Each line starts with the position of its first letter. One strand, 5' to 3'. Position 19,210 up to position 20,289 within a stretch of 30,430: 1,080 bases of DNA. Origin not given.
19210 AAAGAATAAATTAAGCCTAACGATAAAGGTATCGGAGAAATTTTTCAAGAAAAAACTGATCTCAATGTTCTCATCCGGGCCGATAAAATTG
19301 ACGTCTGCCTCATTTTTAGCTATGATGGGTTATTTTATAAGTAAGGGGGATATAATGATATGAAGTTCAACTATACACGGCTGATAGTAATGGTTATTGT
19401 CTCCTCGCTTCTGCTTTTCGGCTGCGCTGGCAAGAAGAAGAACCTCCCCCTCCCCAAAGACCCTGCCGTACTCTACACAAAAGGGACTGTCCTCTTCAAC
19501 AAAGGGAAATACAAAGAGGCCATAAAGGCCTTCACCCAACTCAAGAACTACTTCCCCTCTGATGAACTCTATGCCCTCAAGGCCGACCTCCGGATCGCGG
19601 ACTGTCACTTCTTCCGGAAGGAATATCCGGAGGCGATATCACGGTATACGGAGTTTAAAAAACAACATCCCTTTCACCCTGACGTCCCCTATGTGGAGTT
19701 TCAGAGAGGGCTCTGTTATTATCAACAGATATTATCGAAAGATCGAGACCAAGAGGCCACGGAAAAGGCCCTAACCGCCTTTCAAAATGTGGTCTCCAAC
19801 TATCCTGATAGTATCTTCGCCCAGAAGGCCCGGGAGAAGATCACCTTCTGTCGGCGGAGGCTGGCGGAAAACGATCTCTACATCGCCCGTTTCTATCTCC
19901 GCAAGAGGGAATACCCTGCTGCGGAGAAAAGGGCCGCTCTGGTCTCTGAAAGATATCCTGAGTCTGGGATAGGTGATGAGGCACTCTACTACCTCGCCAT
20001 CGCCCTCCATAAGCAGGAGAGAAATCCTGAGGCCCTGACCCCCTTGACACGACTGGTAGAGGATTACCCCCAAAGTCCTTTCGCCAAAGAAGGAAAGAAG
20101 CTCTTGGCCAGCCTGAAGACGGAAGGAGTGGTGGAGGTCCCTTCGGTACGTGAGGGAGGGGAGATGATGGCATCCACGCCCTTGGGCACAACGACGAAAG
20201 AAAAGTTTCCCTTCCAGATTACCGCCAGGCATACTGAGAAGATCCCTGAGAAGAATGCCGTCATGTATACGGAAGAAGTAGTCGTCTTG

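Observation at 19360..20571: BamD fused to an LptA/OstA-like beta-jellyroll domain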

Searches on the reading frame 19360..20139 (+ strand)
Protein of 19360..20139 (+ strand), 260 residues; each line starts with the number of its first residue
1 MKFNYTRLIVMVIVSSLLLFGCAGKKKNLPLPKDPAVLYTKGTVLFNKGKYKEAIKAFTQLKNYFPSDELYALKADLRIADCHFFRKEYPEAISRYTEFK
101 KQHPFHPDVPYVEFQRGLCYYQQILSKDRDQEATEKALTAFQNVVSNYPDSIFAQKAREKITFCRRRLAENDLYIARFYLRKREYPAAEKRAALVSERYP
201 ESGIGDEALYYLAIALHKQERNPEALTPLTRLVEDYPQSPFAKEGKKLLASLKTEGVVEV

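Call 48: search_solved_structures(query=window:19360-20139:+, max_evalue=0.00001, show_alignments=3)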
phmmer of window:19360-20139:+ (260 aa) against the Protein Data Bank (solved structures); distinct sequences matched with E-value up to 0.00001: 15.
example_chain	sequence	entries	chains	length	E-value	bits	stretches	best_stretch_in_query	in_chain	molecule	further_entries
3qky_A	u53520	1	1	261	1.4e-21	80.6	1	35-210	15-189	Outer membrane assembly lipoprotein YfiO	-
5efr_A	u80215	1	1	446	3.5e-21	79.2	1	35-245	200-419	BamA-BamD fusion Protein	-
9cmw_D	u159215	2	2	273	4.1e-21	79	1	13-242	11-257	Outer membrane protein assembly factor BamD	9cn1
9cn0_D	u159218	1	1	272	1.3e-20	77.3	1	18-242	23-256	Outer membrane protein assembly factor BamD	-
5waq_A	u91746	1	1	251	4.5e-20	75.6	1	36-242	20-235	Outer membrane protein assembly factor BamD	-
8adg_D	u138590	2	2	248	6.9e-18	68.4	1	8-225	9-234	Outer membrane protein assembly factor BamD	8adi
5d0o_D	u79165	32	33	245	8.5e-18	68.1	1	8-225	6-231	Outer membrane protein assembly factor BamD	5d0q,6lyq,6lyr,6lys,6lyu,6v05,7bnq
9pxg_D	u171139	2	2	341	2.7e-17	66.5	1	13-247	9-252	Outer membrane protein assembly factor BamD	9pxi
28jl_D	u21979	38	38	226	2.4e-14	56.8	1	22-225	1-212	Outer membrane protein assembly factor BamD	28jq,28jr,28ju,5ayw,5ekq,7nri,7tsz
3tgo_A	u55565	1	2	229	1.3e-13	54.5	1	24-225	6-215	UPF0169 lipoprotein yfiO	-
8spr_D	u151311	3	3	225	2e-13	53.9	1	24-225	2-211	Outer membrane protein assembly factor BamD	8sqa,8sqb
3q5m_A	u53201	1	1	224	3.7e-13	52.9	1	33-225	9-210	UPF0169 lipoprotein yfiO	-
5ljo_D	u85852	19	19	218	5.5e-13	52.4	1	35-225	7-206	Outer membrane protein assembly factor BamD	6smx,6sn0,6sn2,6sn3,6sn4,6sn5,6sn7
2yhc_A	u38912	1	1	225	6.3e-13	52.2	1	35-225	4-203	UPF0169 LIPOPROTEIN YFIO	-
9n2d_F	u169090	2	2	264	2.8e-08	37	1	9-212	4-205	Bam D | DNA uptake lipoprotein-like protein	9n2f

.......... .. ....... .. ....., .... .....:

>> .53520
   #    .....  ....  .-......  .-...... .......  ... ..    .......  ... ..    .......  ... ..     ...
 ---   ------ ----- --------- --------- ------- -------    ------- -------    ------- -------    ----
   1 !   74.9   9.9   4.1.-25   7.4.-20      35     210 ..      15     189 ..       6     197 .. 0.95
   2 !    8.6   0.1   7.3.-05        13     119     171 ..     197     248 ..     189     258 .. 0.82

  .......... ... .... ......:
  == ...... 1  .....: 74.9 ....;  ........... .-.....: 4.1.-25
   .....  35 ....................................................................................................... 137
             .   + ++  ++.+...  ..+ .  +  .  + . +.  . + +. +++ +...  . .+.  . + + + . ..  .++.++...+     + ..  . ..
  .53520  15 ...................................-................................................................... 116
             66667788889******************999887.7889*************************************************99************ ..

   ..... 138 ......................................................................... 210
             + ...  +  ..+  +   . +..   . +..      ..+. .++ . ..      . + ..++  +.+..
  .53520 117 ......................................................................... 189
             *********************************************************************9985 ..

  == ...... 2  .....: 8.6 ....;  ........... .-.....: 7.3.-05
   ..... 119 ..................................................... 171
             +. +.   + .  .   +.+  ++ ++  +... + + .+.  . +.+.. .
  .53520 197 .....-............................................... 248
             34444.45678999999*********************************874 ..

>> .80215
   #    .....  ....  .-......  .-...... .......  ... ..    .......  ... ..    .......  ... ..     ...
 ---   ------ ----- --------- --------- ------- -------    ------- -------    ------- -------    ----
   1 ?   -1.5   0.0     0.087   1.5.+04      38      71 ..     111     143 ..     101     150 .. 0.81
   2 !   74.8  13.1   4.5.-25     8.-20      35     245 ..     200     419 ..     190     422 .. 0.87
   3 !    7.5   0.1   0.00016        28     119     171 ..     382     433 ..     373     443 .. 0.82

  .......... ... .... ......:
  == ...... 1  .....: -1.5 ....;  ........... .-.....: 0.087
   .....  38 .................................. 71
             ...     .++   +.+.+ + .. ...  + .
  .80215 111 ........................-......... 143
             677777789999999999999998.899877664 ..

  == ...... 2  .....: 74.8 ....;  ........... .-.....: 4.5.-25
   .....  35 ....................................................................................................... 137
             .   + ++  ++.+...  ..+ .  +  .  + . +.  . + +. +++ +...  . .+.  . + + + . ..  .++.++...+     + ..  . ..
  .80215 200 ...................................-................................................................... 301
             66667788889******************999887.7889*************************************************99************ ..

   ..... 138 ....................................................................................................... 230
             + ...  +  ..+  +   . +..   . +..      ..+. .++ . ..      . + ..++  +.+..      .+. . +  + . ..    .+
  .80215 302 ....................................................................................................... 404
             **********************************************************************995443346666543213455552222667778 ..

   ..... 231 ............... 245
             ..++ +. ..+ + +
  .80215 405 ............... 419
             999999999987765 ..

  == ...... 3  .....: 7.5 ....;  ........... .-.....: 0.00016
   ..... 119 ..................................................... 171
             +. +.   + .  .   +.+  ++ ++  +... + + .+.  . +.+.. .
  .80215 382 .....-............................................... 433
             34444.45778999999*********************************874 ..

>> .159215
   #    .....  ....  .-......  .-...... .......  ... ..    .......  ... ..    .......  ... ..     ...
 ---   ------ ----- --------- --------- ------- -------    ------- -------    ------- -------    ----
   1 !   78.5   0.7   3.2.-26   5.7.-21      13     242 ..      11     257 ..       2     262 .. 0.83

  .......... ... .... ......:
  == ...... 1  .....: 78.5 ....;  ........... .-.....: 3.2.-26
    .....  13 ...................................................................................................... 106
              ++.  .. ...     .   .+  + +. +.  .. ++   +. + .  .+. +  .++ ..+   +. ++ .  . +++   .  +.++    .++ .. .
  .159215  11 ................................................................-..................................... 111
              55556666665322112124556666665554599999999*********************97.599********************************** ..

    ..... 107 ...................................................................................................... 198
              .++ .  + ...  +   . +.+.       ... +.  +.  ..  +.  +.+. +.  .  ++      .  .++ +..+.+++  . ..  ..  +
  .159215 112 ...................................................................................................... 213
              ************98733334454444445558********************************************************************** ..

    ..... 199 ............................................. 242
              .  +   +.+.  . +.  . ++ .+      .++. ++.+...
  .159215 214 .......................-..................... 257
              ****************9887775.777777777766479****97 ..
